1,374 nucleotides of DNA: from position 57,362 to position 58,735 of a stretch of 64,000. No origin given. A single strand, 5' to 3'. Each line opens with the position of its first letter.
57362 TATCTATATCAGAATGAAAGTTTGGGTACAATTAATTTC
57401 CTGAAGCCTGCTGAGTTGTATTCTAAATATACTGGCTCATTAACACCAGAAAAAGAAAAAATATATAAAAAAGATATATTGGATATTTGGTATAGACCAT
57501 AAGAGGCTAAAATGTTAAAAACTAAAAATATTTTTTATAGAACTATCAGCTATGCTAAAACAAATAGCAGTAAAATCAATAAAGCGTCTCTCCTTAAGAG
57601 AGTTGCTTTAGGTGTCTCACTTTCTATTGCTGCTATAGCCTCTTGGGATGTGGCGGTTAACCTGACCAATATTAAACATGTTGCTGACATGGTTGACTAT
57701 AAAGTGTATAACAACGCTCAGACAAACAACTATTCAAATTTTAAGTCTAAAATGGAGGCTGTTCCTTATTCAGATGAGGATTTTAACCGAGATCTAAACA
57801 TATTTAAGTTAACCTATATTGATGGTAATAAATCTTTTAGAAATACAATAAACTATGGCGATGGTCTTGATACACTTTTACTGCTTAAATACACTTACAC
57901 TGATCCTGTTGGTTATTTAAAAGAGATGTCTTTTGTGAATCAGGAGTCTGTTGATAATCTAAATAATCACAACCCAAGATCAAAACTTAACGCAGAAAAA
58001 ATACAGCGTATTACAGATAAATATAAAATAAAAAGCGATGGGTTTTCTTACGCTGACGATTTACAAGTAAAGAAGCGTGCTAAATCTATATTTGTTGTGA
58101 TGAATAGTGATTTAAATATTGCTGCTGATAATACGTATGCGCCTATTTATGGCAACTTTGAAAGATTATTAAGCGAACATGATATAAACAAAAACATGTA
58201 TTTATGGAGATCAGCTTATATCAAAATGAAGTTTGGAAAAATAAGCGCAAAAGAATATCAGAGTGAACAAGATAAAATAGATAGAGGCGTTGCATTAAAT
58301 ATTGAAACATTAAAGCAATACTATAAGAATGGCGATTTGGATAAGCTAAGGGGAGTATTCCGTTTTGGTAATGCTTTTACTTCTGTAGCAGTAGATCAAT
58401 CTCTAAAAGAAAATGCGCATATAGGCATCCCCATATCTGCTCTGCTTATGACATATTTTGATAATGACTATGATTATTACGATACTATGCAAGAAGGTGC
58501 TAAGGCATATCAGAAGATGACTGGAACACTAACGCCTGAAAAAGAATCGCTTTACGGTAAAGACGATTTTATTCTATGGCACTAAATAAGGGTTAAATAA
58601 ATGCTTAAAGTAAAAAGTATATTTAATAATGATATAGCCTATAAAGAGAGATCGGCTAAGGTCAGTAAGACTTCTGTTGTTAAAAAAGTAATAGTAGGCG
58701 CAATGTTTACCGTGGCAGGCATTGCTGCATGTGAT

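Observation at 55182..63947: Six tandem, diverging paralogues of a signal-anchored protein, followed by a 656-aa ORF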

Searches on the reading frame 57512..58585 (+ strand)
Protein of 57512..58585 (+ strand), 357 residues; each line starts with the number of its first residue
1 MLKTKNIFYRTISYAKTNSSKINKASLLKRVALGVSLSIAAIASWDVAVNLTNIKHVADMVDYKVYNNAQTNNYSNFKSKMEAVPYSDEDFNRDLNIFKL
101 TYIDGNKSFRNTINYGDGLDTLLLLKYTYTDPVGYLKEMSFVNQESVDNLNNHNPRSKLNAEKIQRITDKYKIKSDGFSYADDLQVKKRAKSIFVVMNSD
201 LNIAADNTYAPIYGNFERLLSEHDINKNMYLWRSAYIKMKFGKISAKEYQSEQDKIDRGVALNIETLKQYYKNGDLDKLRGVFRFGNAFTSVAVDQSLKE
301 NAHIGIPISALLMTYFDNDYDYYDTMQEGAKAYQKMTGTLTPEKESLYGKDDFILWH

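Call 4: search_protein_families(library=pfam, proteins=[window:57512-58585:+], max_evalue=1)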
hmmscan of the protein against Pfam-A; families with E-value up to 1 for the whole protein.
window:57512-58585:+ (357 aa): 0 families

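Call 5: search_protein_families(library=phrogs, proteins=[window:57512-58585:+], max_evalue=0.01)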
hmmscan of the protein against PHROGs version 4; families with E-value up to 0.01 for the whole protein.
window:57512-58585:+ (357 aa): 0 families

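Call 16: search_dna_similar(query=window:57512-58582:+, collection=phages, mode=protein, max_evalue=0.001, max_rows=30)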
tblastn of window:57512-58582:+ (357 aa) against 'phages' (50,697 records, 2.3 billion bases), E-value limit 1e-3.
No match.
